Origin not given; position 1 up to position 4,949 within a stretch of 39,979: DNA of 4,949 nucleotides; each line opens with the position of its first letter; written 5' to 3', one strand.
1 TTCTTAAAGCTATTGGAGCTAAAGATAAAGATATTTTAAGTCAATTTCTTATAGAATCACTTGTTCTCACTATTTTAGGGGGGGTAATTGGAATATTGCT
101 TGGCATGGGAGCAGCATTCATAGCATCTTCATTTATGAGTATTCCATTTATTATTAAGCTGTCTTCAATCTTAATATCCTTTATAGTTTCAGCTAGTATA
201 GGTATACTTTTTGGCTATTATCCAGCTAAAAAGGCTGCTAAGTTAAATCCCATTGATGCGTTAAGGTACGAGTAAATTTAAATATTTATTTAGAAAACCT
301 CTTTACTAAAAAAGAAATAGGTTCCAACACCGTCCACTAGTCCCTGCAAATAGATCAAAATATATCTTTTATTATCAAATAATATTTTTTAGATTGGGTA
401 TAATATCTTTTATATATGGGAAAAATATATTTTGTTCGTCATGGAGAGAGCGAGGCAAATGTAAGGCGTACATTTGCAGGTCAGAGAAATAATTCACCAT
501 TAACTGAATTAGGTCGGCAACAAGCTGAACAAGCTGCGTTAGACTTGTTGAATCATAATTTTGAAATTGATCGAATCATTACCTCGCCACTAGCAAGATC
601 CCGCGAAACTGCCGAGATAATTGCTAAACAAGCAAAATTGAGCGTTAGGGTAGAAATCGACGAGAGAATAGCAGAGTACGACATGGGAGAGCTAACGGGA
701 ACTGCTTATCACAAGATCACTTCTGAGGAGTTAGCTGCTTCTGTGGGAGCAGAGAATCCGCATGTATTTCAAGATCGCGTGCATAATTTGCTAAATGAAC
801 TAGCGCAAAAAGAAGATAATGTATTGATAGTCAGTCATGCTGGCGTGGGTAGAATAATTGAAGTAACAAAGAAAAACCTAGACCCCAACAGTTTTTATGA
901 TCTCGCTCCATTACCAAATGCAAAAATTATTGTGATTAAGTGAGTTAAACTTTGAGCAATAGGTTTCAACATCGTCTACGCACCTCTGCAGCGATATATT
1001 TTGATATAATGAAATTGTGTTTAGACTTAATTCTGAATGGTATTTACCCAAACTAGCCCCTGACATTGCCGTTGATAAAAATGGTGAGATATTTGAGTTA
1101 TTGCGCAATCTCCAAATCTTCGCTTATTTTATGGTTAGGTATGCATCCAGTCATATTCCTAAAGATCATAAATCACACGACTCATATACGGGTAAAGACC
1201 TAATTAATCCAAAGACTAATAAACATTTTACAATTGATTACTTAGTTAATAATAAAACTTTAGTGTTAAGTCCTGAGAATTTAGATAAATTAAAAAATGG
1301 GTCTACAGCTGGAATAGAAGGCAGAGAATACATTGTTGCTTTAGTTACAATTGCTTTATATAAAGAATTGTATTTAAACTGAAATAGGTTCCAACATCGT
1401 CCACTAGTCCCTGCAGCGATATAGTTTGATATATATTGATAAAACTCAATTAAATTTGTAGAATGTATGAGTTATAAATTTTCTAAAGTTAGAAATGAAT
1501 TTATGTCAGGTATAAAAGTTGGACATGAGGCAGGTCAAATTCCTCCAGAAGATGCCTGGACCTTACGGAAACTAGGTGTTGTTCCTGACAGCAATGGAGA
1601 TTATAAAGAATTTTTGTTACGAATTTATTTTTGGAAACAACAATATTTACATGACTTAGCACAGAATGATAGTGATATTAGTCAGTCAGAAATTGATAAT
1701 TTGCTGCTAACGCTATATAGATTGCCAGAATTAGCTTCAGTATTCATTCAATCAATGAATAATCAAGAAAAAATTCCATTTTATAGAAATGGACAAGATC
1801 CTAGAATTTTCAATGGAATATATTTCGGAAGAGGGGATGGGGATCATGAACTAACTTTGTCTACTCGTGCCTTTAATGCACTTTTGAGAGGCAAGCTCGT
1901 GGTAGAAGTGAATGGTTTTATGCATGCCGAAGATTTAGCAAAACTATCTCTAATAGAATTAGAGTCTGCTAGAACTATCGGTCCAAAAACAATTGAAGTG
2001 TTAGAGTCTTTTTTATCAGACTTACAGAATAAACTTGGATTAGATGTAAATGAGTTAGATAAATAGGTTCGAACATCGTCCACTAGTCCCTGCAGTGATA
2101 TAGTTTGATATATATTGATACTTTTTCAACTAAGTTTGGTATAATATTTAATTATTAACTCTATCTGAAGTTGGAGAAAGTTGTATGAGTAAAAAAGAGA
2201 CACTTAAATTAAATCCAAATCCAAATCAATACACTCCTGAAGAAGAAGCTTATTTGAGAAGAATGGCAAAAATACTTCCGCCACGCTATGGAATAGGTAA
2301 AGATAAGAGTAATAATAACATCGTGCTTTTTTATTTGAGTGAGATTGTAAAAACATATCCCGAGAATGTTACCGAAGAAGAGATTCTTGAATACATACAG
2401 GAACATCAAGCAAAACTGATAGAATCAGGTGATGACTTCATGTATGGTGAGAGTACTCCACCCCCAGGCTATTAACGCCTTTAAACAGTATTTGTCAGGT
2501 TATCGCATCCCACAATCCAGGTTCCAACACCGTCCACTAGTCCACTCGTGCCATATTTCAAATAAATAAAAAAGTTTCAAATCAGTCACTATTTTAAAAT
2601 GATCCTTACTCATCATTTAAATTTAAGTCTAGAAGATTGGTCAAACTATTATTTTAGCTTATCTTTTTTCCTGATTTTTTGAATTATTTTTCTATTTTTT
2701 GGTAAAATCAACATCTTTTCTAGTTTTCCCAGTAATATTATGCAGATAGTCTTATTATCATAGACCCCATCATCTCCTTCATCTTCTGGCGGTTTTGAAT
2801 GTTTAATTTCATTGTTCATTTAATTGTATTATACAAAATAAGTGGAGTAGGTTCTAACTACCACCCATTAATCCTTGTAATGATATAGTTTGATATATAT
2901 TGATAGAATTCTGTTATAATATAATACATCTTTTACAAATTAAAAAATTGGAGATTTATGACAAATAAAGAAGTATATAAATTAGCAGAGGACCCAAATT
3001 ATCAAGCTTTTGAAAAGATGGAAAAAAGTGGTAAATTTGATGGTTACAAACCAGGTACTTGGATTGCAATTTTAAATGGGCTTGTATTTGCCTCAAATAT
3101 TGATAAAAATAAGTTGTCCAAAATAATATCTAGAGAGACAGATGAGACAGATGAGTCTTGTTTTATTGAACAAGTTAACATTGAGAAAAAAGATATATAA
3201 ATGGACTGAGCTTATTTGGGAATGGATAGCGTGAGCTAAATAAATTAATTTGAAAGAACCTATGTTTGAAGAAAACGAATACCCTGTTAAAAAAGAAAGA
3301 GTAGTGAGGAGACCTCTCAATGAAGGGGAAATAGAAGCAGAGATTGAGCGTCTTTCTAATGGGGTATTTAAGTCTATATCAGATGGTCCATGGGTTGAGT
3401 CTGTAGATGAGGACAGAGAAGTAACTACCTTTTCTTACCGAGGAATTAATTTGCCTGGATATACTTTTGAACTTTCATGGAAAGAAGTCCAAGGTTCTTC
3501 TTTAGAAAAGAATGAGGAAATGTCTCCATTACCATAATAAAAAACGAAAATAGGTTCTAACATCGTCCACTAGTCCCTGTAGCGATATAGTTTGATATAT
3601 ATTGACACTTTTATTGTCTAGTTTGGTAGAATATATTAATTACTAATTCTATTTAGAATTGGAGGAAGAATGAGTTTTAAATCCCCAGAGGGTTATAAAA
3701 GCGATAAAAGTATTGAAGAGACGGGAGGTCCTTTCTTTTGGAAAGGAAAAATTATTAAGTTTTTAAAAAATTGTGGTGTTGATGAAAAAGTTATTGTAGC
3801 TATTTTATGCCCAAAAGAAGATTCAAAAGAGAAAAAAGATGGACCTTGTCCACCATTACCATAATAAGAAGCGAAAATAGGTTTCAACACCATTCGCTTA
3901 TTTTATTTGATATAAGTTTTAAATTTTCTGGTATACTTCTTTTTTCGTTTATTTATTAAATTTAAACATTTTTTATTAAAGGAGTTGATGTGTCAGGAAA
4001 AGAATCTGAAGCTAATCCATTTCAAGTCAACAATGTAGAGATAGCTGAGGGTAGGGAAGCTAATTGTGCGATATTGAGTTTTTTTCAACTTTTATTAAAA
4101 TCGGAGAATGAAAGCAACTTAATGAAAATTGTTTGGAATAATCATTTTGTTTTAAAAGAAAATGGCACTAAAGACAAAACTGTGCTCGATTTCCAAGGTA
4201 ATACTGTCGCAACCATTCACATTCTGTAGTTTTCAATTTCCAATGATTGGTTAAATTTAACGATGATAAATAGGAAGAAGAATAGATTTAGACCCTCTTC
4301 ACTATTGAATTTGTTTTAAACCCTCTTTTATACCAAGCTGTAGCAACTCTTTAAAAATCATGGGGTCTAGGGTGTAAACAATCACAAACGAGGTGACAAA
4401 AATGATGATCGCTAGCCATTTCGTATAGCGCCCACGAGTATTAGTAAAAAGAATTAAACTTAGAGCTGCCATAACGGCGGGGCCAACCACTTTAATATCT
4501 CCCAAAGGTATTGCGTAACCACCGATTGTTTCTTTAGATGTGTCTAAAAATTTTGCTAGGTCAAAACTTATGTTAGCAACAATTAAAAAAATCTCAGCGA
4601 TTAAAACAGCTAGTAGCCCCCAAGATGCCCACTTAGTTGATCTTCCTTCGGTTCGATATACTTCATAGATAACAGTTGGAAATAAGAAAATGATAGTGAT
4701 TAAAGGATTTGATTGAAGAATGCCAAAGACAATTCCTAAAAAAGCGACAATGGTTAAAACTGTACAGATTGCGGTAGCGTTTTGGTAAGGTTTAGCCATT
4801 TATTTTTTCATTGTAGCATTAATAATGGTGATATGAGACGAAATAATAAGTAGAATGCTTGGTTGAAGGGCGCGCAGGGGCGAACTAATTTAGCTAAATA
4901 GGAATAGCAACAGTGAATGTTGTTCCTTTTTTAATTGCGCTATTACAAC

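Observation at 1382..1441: Repeat core has a GTT-NN-AAC mini-palindrome with a hypervariable central dinucleotide, plus ACTAGT and CTGCAG dyads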

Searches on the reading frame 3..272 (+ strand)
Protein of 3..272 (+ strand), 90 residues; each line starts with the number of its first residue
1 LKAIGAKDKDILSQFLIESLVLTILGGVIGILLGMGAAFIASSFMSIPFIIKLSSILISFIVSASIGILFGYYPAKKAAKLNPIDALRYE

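Call 99: search_protein_families(library=pfam, proteins=[window:3-272:+], max_evalue=0.001)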
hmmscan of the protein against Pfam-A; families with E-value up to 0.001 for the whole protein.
window:3-272:+ (90 aa): 1 family
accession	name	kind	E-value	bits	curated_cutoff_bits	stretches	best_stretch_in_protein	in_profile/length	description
PF02687.27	FtsX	-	1.8e-16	60.7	25.5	1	1-83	33-120/120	FtsX-like permease C-terminal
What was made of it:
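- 1..275 (+): 3' end of an FtsX-like ABC permease gene. This is the conserved flank at the head of the array. Pfam FtsX, E = 1.8e-16 (call 99).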

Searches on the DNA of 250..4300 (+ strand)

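Call 15: search_rna_families(source=window, start=250, end=4300, threshold=evalue, max_evalue=10, show_alignments=3)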
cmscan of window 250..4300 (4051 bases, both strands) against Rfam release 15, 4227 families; matches with E-value up to 10: 3.
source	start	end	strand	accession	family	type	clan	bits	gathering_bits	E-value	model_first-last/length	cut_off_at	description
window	2734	2783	-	RF00355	snoR28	Gene; snRNA; snoRNA; CD-box;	-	20.1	45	3.7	1-78/78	no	Small nucleolar RNA snoR28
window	1654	1750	-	RF01197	snR39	Gene; snRNA; snoRNA; CD-box;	CL00054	20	40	4.3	1-95/95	no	Small nucleolar RNA snR39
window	3252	3363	-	RF01956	NEAT1_2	Gene; lncRNA;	-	16.1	60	4.2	1-116/116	no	Nuclear enriched abundant transcript 1 conserved region 2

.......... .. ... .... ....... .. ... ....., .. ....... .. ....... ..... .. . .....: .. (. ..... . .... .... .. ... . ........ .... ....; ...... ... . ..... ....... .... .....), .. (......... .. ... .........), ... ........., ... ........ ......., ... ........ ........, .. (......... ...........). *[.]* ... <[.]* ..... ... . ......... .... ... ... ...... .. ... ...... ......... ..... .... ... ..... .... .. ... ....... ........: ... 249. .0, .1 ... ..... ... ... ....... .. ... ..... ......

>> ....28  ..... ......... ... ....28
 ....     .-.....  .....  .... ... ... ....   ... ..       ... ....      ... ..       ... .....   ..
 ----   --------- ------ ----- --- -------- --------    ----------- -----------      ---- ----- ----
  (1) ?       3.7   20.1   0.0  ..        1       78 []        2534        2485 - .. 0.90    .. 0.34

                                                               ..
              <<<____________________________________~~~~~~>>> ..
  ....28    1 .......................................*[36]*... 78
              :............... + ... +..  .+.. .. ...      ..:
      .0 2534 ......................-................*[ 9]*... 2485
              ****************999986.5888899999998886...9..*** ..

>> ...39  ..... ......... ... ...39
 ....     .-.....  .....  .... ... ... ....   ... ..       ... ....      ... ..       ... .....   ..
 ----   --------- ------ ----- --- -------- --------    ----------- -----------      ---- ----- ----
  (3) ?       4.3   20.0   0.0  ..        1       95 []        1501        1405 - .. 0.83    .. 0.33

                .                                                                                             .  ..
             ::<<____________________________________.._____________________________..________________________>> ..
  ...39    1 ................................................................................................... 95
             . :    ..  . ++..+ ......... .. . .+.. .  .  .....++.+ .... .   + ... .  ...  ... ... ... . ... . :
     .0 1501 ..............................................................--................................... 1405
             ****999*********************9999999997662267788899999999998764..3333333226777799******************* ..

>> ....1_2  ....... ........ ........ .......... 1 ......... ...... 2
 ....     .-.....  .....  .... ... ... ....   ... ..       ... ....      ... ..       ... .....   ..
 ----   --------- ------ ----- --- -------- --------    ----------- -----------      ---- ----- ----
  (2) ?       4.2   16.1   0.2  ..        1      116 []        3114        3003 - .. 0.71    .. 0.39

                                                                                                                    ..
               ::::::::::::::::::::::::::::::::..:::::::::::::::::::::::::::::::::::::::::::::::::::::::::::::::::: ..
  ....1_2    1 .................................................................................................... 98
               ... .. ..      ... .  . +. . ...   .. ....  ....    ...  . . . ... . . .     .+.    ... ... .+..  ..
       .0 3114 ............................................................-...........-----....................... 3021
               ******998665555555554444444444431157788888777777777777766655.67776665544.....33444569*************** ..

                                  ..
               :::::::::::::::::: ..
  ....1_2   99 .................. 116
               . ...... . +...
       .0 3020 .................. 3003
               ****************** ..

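Call 68: search_dna_similar(query=window:1378-1441:+, collection=plasmids, mode=distant, max_evalue=1, max_rows=10)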
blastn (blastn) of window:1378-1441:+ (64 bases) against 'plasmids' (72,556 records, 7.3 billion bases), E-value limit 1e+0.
No match.

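Call 69: search_dna_similar(query=window:1378-1441:+, collection=phages, mode=distant, max_evalue=1, max_rows=10)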
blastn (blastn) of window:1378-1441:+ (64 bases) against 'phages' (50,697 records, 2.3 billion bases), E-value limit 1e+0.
No match.

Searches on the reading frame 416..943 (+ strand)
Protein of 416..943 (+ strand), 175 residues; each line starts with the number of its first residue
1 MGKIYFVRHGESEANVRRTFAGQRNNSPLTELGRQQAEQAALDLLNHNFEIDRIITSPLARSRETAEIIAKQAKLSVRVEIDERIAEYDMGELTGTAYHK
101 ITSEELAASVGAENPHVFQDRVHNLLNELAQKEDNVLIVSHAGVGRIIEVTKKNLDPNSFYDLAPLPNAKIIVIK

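Call 32: search_protein_families(library=pfam, proteins=[window:416-943:+], max_evalue=0.01)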
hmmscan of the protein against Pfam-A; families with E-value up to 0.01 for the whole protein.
window:416-943:+ (175 aa): 1 family
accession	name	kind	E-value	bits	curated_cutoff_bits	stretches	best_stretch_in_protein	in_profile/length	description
PF00300.27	His_Phos_1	-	5.1e-35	121.3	21.7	1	4-174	1-179/194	Histidine phosphatase superfamily (branch 1)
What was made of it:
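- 416..943 (+): Cassette gene 1, histidine phosphatase family. Pfam His_Phos_1, E = 5e-35 (call 32).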

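Call 66: find_encoding_contigs(protein=window:416-943:+, flank=10000, max_places=6)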
Protein window:416-943:+ (175 aa): 4 contigs read that carry it; 4 places shown.
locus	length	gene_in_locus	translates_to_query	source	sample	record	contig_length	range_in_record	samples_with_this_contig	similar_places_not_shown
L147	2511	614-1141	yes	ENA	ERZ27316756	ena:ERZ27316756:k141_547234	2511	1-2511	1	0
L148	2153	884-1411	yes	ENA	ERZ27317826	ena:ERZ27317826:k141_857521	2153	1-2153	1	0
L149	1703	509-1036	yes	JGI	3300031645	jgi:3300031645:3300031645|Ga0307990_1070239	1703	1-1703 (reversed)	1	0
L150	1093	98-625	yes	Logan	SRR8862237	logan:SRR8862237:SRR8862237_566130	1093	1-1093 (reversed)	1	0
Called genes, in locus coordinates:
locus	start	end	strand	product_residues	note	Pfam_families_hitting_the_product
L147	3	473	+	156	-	?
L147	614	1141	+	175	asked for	PF00300:His_Phos_1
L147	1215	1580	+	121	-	-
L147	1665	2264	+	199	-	-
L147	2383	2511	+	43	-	?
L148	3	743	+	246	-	?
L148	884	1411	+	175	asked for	PF00300:His_Phos_1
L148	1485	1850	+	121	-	-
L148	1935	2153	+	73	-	?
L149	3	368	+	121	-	?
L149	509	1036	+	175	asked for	PF00300:His_Phos_1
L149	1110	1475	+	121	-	-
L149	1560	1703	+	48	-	?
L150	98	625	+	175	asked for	PF00300:His_Phos_1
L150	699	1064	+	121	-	-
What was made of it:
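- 416..943 (+): The same gene order appears in 4 other assemblies (call 66).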

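Call 100: search_protein_families(library=phrogs, proteins=[window:416-943:+], max_evalue=0.01)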
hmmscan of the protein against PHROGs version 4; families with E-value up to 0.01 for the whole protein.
window:416-943:+ (175 aa): 1 family
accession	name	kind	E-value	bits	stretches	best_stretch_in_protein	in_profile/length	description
phrog_12933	-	unknown function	1.5e-29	104.4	1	3-158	3-168/197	-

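Call 101: search_protein_families(library=padloc, proteins=[window:416-943:+], max_evalue=0.01)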
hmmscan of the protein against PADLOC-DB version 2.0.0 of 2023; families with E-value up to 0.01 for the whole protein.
window:416-943:+ (175 aa): 0 families

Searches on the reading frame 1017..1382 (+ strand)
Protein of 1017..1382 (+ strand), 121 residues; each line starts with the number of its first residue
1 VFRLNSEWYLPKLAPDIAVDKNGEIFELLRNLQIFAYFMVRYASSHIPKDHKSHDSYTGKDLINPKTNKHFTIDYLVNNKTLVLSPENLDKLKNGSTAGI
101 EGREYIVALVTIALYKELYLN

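Call 32: search_protein_families(library=pfam, proteins=[window:1017-1382:+], max_evalue=0.01)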
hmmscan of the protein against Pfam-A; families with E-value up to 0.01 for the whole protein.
window:1017-1382:+ (121 aa): 0 families

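Call 100: search_protein_families(library=phrogs, proteins=[window:1017-1382:+], max_evalue=0.01)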
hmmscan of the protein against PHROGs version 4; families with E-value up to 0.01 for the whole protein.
window:1017-1382:+ (121 aa): 0 families

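Call 101: search_protein_families(library=padloc, proteins=[window:1017-1382:+], max_evalue=0.01)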
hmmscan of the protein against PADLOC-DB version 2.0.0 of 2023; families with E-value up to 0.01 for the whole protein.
window:1017-1382:+ (121 aa): 0 families

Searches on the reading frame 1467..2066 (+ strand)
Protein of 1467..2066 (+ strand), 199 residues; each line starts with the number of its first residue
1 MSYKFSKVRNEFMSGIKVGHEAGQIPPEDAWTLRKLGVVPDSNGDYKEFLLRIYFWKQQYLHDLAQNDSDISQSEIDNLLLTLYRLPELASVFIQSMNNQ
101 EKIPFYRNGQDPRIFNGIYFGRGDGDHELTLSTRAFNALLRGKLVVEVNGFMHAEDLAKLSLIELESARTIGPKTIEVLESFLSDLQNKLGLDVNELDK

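Call 32: search_protein_families(library=pfam, proteins=[window:1467-2066:+], max_evalue=0.01)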
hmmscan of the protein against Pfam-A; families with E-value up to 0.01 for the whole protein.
window:1467-2066:+ (199 aa): 0 families

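Call 91: find_homologous_proteins(query=window:1467-2063:+, max_evalue=0.001)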
Query window:1467-2063:+ (199 aa): 4 proteins with E <= 0.001 among 197 candidates.
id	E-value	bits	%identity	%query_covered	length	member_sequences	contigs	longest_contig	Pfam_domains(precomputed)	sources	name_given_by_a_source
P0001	1.6e-127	441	100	100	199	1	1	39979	-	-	-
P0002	1.6e-100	353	88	91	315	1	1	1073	-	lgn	-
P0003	2.1e-90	320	76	94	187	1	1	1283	-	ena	-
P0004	2.9e-44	169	50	90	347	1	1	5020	-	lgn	-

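Call 92: find_encoding_contigs(protein=P0004, flank=5000, max_places=3)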
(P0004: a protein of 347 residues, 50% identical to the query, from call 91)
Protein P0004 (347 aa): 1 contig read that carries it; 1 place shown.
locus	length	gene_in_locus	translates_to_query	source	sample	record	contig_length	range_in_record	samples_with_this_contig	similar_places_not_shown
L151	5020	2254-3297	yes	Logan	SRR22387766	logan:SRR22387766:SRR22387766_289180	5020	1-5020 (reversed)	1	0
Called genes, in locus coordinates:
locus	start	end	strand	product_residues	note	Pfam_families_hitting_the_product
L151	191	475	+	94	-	-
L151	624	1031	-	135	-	-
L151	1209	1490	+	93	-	-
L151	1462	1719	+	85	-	-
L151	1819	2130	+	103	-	-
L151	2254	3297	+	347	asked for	-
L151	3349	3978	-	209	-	-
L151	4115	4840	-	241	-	PF00486:Trans_reg_C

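Call 93: find_encoding_contigs(protein=P0003, flank=5000, max_places=3)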
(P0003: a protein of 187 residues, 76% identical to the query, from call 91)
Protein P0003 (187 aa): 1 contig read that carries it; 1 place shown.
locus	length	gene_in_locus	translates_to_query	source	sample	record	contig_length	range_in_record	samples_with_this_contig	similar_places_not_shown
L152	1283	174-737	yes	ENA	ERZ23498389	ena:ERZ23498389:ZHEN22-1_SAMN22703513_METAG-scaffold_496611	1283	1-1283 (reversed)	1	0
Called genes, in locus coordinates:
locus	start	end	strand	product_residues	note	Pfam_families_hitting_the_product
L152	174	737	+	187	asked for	-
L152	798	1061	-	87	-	-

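Call 94: find_encoding_contigs(protein=P0002, flank=5000, max_places=3)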
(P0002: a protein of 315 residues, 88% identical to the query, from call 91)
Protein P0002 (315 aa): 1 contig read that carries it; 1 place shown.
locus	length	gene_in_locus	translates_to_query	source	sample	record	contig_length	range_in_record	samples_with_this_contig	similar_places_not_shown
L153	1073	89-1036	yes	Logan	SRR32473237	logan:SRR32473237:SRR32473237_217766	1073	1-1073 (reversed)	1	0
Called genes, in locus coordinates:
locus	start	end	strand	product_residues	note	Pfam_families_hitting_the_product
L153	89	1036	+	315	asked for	-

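Call 100: search_protein_families(library=phrogs, proteins=[window:1467-2066:+], max_evalue=0.01)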
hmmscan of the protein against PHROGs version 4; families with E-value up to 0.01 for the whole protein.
window:1467-2066:+ (199 aa): 0 families

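Call 101: search_protein_families(library=padloc, proteins=[window:1467-2066:+], max_evalue=0.01)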
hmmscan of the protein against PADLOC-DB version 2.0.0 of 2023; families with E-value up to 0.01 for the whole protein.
window:1467-2066:+ (199 aa): 0 families

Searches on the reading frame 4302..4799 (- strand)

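Call 32: search_protein_families(library=pfam, proteins=[window:4302-4799:-], max_evalue=0.01)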
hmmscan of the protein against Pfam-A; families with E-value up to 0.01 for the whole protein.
window:4302-4799:- (165 aa): 0 families

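Call 100: search_protein_families(library=phrogs, proteins=[window:4302-4799:-], max_evalue=0.01)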
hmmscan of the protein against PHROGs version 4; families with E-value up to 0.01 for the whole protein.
window:4302-4799:- (165 aa): 1 family
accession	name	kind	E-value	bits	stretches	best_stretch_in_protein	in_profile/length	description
phrog_29792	-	unknown function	0.0009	20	0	109-145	26-64/75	-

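Call 101: search_protein_families(library=padloc, proteins=[window:4302-4799:-], max_evalue=0.01)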
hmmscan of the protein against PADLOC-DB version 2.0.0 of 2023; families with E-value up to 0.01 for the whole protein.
window:4302-4799:- (165 aa): 0 families
